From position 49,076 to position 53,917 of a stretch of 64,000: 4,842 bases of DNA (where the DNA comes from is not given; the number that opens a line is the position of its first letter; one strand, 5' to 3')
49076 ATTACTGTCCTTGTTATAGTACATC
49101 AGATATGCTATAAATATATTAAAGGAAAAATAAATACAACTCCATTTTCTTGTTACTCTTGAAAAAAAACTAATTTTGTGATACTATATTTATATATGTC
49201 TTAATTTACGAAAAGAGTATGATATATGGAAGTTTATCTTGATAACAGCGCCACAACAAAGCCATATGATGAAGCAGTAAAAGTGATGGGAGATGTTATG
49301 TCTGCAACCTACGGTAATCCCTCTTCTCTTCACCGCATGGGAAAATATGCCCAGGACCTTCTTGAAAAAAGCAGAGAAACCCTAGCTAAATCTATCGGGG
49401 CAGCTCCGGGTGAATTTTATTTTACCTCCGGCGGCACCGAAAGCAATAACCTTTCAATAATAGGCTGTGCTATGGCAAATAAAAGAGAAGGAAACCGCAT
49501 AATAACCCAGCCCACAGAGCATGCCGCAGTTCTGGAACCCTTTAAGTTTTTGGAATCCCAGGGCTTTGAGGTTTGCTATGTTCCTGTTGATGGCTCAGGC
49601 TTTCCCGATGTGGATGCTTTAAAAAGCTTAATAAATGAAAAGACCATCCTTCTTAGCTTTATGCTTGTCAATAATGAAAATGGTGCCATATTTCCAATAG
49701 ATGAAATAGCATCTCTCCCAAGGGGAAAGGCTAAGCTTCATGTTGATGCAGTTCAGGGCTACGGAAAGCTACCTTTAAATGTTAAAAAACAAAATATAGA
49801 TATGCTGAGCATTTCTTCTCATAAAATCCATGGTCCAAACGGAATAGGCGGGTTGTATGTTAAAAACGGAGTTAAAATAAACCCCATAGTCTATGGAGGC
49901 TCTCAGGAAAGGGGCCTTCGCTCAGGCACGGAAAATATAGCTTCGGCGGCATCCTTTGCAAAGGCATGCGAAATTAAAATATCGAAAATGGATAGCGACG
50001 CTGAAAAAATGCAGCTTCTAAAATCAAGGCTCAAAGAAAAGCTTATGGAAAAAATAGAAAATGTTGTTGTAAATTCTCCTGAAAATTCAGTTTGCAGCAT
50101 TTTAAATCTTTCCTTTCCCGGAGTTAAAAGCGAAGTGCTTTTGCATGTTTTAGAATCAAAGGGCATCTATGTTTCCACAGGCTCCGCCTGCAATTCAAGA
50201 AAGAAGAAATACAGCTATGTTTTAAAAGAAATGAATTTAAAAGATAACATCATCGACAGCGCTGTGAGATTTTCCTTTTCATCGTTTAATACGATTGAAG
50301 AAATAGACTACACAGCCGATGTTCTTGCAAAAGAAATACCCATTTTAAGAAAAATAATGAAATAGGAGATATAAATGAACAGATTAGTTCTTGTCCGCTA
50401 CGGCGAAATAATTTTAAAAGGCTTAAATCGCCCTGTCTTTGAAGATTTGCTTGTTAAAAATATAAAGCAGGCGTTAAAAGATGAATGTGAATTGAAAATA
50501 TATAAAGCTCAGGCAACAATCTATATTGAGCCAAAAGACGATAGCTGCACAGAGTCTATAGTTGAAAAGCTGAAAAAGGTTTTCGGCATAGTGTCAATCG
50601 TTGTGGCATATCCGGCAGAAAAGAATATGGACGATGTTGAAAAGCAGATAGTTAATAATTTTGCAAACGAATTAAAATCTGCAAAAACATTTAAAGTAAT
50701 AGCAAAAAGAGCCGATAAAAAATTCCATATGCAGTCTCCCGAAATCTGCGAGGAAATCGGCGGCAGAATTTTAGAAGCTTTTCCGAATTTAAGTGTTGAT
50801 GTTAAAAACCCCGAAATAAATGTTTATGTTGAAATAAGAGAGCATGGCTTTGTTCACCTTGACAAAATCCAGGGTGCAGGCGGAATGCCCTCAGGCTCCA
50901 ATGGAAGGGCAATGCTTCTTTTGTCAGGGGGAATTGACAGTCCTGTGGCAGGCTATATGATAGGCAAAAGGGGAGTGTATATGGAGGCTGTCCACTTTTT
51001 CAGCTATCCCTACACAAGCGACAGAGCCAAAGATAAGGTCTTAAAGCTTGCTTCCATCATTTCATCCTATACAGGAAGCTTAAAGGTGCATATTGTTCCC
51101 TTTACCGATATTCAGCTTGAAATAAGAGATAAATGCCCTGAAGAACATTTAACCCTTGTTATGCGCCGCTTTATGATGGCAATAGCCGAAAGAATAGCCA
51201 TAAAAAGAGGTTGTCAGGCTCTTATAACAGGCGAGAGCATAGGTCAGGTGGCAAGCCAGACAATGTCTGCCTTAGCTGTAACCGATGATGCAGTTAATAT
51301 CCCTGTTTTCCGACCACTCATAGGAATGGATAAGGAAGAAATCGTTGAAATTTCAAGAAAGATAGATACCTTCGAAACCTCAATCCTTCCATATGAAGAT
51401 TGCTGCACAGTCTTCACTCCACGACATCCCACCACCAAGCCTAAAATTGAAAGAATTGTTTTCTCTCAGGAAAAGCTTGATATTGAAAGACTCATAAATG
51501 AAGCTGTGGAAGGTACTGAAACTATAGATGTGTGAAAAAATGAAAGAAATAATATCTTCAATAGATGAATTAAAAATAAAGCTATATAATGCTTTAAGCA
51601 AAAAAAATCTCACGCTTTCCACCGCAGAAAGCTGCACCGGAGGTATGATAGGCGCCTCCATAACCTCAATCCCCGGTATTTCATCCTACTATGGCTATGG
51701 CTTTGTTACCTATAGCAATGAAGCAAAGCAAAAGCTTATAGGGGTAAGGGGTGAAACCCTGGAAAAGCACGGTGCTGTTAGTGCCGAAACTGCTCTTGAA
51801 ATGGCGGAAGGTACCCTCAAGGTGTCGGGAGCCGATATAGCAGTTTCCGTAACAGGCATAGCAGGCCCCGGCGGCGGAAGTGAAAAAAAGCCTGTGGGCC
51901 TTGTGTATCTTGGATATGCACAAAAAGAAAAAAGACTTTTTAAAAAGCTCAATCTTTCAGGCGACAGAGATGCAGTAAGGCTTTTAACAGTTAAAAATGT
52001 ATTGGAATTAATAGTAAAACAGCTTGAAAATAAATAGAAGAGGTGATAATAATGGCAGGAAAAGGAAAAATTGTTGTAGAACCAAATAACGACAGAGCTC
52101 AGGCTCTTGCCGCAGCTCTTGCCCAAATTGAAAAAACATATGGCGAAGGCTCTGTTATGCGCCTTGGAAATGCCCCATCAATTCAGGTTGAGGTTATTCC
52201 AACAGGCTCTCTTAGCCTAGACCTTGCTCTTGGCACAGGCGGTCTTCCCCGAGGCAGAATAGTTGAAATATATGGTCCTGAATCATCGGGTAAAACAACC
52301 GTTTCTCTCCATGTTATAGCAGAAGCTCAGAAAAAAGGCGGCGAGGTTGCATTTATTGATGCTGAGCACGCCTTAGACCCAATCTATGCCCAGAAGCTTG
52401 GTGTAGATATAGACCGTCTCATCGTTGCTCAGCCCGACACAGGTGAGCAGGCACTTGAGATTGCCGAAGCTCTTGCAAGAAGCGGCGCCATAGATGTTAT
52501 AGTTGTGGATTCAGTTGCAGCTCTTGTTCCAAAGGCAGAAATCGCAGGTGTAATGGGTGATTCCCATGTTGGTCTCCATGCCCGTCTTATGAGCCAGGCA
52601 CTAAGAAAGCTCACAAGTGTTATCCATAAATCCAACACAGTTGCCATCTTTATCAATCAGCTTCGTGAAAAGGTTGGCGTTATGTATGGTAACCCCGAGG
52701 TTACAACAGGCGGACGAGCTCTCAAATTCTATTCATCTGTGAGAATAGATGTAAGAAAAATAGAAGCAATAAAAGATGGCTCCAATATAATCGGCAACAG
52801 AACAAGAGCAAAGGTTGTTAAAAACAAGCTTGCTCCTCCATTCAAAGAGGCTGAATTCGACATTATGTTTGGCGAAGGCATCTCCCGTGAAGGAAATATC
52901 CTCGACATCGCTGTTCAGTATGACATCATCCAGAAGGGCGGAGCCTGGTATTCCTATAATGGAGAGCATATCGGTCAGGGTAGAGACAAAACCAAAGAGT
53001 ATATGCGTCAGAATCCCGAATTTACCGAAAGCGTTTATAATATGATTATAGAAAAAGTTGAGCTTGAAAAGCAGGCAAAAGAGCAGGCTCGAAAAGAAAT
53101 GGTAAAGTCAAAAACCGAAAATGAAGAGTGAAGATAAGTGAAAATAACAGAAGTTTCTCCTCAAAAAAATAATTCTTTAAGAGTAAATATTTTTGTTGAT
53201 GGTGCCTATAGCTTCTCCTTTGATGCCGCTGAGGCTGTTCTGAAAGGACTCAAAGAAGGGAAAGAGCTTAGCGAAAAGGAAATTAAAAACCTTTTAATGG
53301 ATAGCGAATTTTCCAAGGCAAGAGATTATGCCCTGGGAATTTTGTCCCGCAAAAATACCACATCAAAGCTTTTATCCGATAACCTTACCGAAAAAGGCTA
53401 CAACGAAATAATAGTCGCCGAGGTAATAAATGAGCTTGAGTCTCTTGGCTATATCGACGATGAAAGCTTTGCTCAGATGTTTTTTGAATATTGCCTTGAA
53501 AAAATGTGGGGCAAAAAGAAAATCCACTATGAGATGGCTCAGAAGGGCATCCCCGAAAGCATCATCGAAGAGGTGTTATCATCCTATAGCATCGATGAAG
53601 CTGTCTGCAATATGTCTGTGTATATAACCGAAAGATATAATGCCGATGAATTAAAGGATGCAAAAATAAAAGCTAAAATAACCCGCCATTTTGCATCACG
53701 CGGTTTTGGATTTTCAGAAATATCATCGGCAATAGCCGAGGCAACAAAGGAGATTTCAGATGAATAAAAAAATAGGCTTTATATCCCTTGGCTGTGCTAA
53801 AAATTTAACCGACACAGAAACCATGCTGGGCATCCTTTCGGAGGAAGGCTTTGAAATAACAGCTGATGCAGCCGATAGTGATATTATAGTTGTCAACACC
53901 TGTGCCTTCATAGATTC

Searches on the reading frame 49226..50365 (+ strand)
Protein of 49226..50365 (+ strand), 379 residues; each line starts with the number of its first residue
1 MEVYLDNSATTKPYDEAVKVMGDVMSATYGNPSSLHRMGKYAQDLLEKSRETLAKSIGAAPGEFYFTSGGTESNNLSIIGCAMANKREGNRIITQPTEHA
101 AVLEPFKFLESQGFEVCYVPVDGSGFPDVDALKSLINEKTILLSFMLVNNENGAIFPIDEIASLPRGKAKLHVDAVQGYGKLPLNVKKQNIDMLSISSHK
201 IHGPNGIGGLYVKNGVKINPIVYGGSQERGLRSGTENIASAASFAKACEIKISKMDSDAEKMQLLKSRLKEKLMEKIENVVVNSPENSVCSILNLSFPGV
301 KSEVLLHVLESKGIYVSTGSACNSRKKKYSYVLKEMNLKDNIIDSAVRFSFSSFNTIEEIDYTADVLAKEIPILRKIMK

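Call 15: search_protein_families(library=pfam, proteins=[window:49226-50365:+], max_evalue=0.001)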
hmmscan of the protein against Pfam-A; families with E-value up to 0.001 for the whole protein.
window:49226-50365:+ (379 aa): 1 family
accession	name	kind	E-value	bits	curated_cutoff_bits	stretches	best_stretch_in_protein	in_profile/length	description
PF00266.25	Aminotran_5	-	3e-76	257.3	21.5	1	3-362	1-370/371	Aminotransferase class-V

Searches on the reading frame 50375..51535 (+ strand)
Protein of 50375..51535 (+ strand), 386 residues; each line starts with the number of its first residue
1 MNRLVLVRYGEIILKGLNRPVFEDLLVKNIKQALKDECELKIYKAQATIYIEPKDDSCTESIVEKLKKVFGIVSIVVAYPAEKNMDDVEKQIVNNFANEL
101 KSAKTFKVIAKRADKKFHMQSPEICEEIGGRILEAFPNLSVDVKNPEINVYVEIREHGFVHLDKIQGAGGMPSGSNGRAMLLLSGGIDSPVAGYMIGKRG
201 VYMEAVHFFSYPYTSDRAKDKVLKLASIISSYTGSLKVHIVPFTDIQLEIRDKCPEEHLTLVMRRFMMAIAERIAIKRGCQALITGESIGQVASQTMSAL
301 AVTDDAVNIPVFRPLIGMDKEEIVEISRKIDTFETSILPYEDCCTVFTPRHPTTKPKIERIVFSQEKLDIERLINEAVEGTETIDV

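Call 15: search_protein_families(library=pfam, proteins=[window:50375-51535:+], max_evalue=0.001)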
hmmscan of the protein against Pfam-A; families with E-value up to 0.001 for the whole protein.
window:50375-51535:+ (386 aa): 4 families
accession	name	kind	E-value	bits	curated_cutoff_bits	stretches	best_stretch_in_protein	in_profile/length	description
PF02568.20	ThiI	-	3.1e-69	233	20.5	1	174-369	1-196/197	Thiamine biosynthesis protein (ThiI)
PF22025.1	ThiI_fer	-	6.7e-25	87.8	25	1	5-75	2-71/72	ThiI ferredoxin-like domain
PF02926.22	THUMP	-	2.3e-18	66.8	20.6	1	82-157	1-77/84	THUMP domain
PF06508.19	QueC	-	1.7e-06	28.2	22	1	178-341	1-178/210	Queuosine biosynthesis protein QueC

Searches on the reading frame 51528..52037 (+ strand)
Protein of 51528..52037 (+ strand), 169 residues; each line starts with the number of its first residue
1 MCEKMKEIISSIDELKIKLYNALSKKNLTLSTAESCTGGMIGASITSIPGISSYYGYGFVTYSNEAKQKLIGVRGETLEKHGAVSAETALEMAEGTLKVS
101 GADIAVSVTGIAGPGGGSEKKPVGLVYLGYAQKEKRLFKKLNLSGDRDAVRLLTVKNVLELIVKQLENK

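Call 15: search_protein_families(library=pfam, proteins=[window:51528-52037:+], max_evalue=0.001)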
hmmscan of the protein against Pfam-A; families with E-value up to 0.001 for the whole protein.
window:51528-52037:+ (169 aa): 1 family
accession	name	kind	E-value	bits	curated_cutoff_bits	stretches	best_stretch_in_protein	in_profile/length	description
PF02464.23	CinA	-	3e-57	193.1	23.5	1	15-165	4-154/155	Competence-damaged protein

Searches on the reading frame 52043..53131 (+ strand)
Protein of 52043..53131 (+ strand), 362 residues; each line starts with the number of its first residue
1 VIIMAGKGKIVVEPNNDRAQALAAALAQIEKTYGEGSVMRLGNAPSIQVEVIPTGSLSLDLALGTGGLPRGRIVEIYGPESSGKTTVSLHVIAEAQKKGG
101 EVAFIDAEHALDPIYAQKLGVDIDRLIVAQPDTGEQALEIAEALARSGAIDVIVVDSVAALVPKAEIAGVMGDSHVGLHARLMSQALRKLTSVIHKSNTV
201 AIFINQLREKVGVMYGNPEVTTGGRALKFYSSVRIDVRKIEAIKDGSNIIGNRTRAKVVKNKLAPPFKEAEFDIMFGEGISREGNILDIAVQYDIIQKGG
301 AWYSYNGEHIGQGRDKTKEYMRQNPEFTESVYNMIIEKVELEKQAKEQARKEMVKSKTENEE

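Call 15: search_protein_families(library=pfam, proteins=[window:52043-53131:+], max_evalue=0.001)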
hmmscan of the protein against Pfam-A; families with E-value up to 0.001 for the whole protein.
window:52043-53131:+ (362 aa): 8 families
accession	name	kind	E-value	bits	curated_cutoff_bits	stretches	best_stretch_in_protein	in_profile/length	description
PF00154.27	RecA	-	8.1e-139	461.8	27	1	20-281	1-262/262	recA bacterial DNA recombination protein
PF21096.2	RecA_C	-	2.9e-23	82.2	27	1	284-339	1-56/57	RecA C-terminal domain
PF06745.19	ATPase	-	5.9e-10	39.3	26.6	1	53-210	2-167/231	KaiC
PF08423.17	Rad51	-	7.4e-10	38.9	22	1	51-241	7-213/244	Rad51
PF13479.12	AAA_24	-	1.8e-06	28.4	27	1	74-163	5-78/195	AAA domain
PF01637.24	ATPase_2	-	7.4e-06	26.4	33.2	1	72-207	21-119/225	ATPase domain predominantly from Archaea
PF13191.12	AAA_16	-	0.00011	23.1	32.6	1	62-206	15-140/167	AAA ATPase domain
PF13481.12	AAA_25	-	0.0009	19.3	27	0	66-162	28-156/195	AAA domain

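Call 96: list_cluster_members(proteins=[window:52043-53128:+, window:16045-18360:+, window:22011-23804:+, window:29752-30783:+, window:24000-26369:+, window:32494-33588:+, window:30796-32475:+])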
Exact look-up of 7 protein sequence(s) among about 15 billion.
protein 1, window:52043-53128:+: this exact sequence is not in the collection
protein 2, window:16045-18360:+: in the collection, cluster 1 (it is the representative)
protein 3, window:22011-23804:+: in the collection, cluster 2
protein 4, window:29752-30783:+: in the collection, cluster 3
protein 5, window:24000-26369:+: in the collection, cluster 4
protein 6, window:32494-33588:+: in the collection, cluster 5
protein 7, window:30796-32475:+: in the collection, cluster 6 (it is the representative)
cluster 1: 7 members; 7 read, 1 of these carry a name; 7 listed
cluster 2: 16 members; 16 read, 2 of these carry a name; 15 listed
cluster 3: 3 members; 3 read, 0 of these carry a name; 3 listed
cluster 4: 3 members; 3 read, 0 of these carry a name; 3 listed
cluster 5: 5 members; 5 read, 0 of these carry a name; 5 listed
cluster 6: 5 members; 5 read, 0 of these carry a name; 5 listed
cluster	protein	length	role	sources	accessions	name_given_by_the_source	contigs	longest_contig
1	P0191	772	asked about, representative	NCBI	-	-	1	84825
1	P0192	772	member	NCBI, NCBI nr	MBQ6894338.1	MAG: translation initiation factor IF-2 [Clostridia bacterium] | translation initiation factor IF-2 [Clostridia bacterium]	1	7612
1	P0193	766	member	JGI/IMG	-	-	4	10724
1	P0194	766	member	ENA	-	-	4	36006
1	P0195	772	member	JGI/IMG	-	-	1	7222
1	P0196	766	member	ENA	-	-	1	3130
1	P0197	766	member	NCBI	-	-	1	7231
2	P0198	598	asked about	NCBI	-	-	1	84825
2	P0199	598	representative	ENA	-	-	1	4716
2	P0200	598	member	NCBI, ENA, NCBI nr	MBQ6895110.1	MAG: threonine--tRNA ligase [Clostridia bacterium] | threonine--tRNA ligase [Clostridia bacterium]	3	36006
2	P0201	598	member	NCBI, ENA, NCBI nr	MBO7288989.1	MAG: threonine--tRNA ligase [Clostridia bacterium] | threonine--tRNA ligase [Clostridia bacterium]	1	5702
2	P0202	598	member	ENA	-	-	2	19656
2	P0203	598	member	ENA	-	-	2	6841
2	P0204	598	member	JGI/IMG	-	-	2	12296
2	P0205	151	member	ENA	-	-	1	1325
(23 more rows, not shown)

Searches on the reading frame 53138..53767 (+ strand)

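Call 15: search_protein_families(library=pfam, proteins=[window:53138-53767:+], max_evalue=0.001)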
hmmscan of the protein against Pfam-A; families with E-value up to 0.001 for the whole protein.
window:53138-53767:+ (209 aa): 3 families
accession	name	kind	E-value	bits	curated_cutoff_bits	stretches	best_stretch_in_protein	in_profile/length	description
PF02631.22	RecX_HTH2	-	1.2e-11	45.1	26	1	107-147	1-42/42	RecX, second three-helix domain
PF21982.2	RecX_HTH1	-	2.2e-11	44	26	1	61-100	1-40/40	RecX, first three-helix domain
PF21981.2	RecX_HTH3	-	2.5e-05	24.8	26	1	171-199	20-48/48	RecX, third three-helix domain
